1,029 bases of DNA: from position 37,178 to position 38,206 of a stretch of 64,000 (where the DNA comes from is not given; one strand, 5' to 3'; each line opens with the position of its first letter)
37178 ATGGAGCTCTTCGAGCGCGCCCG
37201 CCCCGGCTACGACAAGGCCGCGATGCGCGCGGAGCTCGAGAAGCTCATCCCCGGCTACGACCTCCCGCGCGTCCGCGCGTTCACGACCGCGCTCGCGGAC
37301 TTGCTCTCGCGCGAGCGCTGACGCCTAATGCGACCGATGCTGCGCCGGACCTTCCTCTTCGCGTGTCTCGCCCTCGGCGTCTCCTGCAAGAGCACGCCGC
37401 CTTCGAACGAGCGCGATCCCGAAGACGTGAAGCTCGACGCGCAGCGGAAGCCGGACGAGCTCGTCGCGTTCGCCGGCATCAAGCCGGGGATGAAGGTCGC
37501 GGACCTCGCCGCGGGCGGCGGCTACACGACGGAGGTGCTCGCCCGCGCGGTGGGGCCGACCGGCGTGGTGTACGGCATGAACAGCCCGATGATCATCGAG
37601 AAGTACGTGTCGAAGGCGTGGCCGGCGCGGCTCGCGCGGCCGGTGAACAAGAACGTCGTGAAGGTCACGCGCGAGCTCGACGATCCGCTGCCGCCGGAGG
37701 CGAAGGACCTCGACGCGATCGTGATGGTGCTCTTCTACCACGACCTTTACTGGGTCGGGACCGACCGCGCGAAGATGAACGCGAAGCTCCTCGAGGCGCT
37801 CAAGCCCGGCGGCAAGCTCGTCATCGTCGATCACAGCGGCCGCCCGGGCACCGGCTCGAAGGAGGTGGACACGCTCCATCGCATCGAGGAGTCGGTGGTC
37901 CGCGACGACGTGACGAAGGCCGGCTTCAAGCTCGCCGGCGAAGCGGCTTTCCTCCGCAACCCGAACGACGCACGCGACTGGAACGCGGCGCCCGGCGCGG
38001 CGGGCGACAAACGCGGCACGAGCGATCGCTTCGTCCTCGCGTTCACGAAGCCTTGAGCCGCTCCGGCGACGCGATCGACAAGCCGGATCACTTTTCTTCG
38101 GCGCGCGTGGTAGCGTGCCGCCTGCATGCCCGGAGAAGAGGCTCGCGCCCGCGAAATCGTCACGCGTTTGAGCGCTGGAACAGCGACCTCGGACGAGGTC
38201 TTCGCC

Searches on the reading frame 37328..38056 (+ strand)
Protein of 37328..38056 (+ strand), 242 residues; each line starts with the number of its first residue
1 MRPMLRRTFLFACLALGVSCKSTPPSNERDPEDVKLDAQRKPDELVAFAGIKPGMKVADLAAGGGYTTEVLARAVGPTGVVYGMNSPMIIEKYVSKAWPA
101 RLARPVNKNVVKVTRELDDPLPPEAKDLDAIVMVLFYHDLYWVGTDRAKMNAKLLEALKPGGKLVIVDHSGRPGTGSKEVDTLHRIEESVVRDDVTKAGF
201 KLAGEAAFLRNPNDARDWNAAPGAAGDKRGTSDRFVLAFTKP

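Call 4: search_protein_families(library=pfam, proteins=[window:37328-38056:+], max_evalue=0.1)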
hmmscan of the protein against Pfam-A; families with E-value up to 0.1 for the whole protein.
window:37328-38056:+ (242 aa): 11 families
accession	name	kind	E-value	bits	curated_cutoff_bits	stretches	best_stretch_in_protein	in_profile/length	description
PF01135.25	PCMT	-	1.1e-05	25.7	20.3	1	48-85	68-105/210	Protein-L-isoaspartate(D-aspartate) O-methyltransferase (PCMT)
PF08704.16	GCD14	-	0.00028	21.1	26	0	51-84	38-71/247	tRNA methyltransferase complex GCD14 subunit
PF13649.12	Methyltransf_25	-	0.00042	21.4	27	1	57-162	1-97/97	Methyltransferase domain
PF13847.12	Methyltransf_31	-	0.00057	20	27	1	51-170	1-113/145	Methyltransferase domain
PF08241.18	Methyltransf_11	-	0.00073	20.6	21.2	1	59-166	2-95/95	Methyltransferase domain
PF08242.18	Methyltransf_12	-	0.0015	19.7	30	1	59-164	2-98/98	Methyltransferase domain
PF13489.12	Methyltransf_23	-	0.0018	18.5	27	1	38-170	5-120/164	Methyltransferase domain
PF09895.14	DUF2122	-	0.005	17.6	25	0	127-197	27-96/106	RecB-family nuclease (DUF2122)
PF01209.24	Ubie_methyltran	-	0.0077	16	20.1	1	48-170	42-155/233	ubiE/COQ5 methyltransferase family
PF00891.24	Methyltransf_2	-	0.031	14.1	22.3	1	99-170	102-168/210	O-methyltransferase domain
PF12921.12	ATP13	-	0.047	14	26.7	1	89-139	19-67/114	Mitochondrial ATPase expression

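Call 13: search_protein_families(library=ncbifam, proteins=[window:37328-38056:+], max_evalue=0.1)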
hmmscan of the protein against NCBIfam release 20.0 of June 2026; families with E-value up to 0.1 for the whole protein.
window:37328-38056:+ (242 aa): 21 families
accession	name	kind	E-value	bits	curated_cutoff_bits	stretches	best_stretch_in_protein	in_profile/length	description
NF041537.1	ArsM_AhpD_UU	exception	1.6e-08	33.7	510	1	50-169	73-183/345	arsenite methyltransferase/AhpD domain selenoprotein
NF001240.0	PRK00216.1-1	equivalog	4.5e-07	29.2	378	1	46-170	56-172/251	bifunctional demethylmenaquinone methyltransferase/2-methoxy-6-polyprenyl-1,4-benzoquinol methylase UbiE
NF047649.1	MTase_UXPK_star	exception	4.8e-07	29.1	460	1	49-168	73-183/283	methyltransferase/UXPK-star double selenoprotein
NF008823.0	PRK11873.1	subfamily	5.8e-07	29.3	263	1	47-168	71-183/272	arsenite methyltransferase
NF041536.1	ArsM_DUF2284_UU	exception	4.9e-05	21.9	575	1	49-170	72-184/459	arsenite methyltransferase/DUF2284 domain selenoprotein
NF045667.1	MTase_DVU1556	equivalog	8.9e-05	22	155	1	43-201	12-161/213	DVU_1556 family methyltransferase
NF043040.1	corrin_prot_MT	hypoth_equivalog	0.0001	21.8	180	1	50-170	38-151/216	corrinoid protein-associated methyltransferase CpaM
NF010549.0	PRK13942.1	equivalog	0.00012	21.7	282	1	51-85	75-109/215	protein-L-isoaspartate O-methyltransferase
NF038261.1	rhodoquin_RquA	equivalog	0.00028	20.7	175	1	47-170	43-157/218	rhodoquinone biosynthesis methyltransferase RquA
TIGR04364.1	methyltran_FxLD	equivalog_domain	0.00045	19.4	320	1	49-140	78-163/394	methyltransferase, FxLD system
NF053511.1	tRNA_U34_MnmM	equivalog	0.00058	19.5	135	0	51-84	15-48/183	tRNA 5-(aminomethyl)-2-thiouridylate-methyltransferase MnmM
TIGR00080.1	pimt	equivalog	0.001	18.9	159.05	1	49-85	73-109/216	protein-L-isoaspartate O-methyltransferase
NF001453.0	PRK00312.1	equivalog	0.003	17.2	188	1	46-166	73-175/217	protein-L-isoaspartate(D-aspartate) O-methyltransferase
NF010703.0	PRK14103.1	equivalog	0.0039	16.7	320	1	40-166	16-124/256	trans-aconitate 2-methyltransferase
NF001241.0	PRK00216.1-2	equivalog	0.0055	16.4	327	1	46-171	44-152/231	demethylmenaquinone methyltransferase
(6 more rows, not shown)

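Call 31: search_protein_families(library=padloc, proteins=[window:37328-38056:+], max_evalue=0.1)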
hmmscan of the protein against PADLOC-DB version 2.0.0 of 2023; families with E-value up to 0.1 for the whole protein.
window:37328-38056:+ (242 aa): 1 family
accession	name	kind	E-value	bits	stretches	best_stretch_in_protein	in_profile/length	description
PDLC04134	mad2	-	2.4e-10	37.8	1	38-177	276-405/492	mads_2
